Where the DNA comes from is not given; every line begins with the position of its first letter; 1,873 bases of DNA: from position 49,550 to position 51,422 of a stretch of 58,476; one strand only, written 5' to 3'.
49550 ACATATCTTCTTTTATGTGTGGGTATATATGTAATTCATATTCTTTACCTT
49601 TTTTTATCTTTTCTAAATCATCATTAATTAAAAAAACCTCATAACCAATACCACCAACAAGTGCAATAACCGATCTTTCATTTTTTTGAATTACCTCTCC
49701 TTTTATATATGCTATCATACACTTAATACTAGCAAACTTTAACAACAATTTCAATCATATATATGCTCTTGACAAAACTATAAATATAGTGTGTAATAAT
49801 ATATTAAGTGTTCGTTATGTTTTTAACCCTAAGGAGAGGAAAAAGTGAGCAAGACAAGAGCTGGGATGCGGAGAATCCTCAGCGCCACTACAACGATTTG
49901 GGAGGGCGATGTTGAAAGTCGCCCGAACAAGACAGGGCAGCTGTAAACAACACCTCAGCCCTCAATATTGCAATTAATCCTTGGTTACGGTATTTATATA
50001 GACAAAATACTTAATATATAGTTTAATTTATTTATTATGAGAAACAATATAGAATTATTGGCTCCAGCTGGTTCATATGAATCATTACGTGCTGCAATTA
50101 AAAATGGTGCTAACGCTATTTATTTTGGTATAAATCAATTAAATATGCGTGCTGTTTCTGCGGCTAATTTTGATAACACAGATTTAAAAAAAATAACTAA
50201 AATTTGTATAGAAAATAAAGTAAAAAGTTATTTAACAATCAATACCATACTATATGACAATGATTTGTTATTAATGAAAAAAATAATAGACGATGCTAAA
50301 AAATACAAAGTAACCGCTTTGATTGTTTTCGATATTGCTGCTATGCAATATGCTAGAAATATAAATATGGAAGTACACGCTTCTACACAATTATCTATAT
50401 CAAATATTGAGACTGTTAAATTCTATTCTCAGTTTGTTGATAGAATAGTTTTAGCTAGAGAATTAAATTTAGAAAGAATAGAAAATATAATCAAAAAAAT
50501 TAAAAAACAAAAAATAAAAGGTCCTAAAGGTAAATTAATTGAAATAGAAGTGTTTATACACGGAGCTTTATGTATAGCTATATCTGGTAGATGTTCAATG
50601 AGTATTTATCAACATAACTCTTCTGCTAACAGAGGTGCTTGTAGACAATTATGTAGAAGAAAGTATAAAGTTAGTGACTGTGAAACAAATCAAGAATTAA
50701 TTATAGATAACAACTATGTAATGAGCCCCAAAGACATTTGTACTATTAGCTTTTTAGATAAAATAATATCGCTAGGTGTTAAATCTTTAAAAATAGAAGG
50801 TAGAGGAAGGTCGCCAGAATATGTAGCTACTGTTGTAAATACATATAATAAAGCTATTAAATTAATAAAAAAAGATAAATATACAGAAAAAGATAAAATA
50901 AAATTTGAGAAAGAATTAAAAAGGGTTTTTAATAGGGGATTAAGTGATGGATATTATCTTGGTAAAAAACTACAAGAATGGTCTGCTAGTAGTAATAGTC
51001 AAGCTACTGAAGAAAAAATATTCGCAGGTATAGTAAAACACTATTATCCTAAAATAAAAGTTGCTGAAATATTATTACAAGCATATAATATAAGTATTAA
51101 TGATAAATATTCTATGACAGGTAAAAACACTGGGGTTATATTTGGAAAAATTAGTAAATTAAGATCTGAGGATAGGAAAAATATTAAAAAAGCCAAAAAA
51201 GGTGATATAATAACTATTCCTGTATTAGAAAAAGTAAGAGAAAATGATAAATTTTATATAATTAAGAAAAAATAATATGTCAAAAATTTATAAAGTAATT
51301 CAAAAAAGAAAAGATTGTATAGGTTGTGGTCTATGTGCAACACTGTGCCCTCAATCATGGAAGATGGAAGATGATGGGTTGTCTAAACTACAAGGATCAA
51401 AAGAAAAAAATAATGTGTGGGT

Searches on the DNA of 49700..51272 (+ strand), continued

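Call 89: search_with_rna_model(model_id=R1, source=window, start=49700, end=50100, filters=off, max_evalue=10, show_alignments=2)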
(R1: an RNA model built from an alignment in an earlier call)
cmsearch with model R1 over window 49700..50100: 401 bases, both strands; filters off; matches with E-value up to 10: 19.
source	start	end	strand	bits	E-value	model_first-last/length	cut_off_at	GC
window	49891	49969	+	6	0.026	1-176/176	no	0.51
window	49843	49898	-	2.3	0.2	1-176/176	no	0.52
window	50033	50055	-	0.3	0.59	1-176/176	no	0.17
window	49784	49801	+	0.2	0.63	1-176/176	no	0.17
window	50042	50056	+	-0.3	0.8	1-176/176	no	0.13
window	49735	49750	-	-0.4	0.86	1-176/176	no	0.19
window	49908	49938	-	-1.2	1.3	1-176/176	no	0.55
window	49803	49829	+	-1.3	1.4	1-176/176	no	0.3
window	49985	50009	+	-1.4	1.5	1-176/176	no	0.2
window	49743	49779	+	-1.6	1.7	1-176/176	no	0.27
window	49721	49739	+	-2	2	1-176/176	no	0.26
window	49705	49727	-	-2.1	2.2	1-176/176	no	0.22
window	49840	49856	+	-2.3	2.4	1-176/176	no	0.35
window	50007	50024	-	-2.6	2.8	1-176/176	no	0.11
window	49776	49794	-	-2.7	3.1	1-176/176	no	0.21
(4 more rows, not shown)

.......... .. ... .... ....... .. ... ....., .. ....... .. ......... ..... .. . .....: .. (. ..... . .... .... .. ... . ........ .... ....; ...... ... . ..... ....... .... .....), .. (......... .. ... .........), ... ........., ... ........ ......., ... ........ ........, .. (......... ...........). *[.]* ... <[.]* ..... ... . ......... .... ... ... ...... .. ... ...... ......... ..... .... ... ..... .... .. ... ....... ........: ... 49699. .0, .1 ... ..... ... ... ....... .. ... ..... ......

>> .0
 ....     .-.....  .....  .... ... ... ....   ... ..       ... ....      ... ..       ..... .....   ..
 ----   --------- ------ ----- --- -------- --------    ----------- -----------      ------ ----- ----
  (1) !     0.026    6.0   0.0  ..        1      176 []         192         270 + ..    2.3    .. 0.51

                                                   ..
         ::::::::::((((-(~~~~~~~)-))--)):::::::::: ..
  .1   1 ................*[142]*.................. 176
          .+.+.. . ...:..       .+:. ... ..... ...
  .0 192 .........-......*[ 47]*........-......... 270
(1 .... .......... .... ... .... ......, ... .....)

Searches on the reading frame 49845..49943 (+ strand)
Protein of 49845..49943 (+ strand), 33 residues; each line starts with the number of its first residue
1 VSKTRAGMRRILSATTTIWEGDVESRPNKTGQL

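Call 52: search_protein_representatives(protein=window:49845-49943:+)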
Query: 33 residues. Proteins with E-value up to 0.001 (for the whole library): 1; up to 1e-10: 0; up to 1e-30: 0. The best 1 are listed.
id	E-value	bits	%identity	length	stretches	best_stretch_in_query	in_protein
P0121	2.3e-10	53.5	49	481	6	8-23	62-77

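Call 78: search_protein_families(library=ncbifam, proteins=[window:49845-49943:+], max_evalue=0.01)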
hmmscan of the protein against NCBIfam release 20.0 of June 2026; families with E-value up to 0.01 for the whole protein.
window:49845-49943:+ (33 aa): 0 families

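Call 105: search_protein_families(library=phrogs, proteins=[window:49845-49943:+], max_evalue=0.01)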
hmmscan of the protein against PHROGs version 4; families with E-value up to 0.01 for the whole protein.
window:49845-49943:+ (33 aa): 0 families

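Call 106: search_protein_families(library=padloc, proteins=[window:49845-49943:+], max_evalue=0.01)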
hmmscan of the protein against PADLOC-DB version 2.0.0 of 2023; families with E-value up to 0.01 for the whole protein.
window:49845-49943:+ (33 aa): 0 families
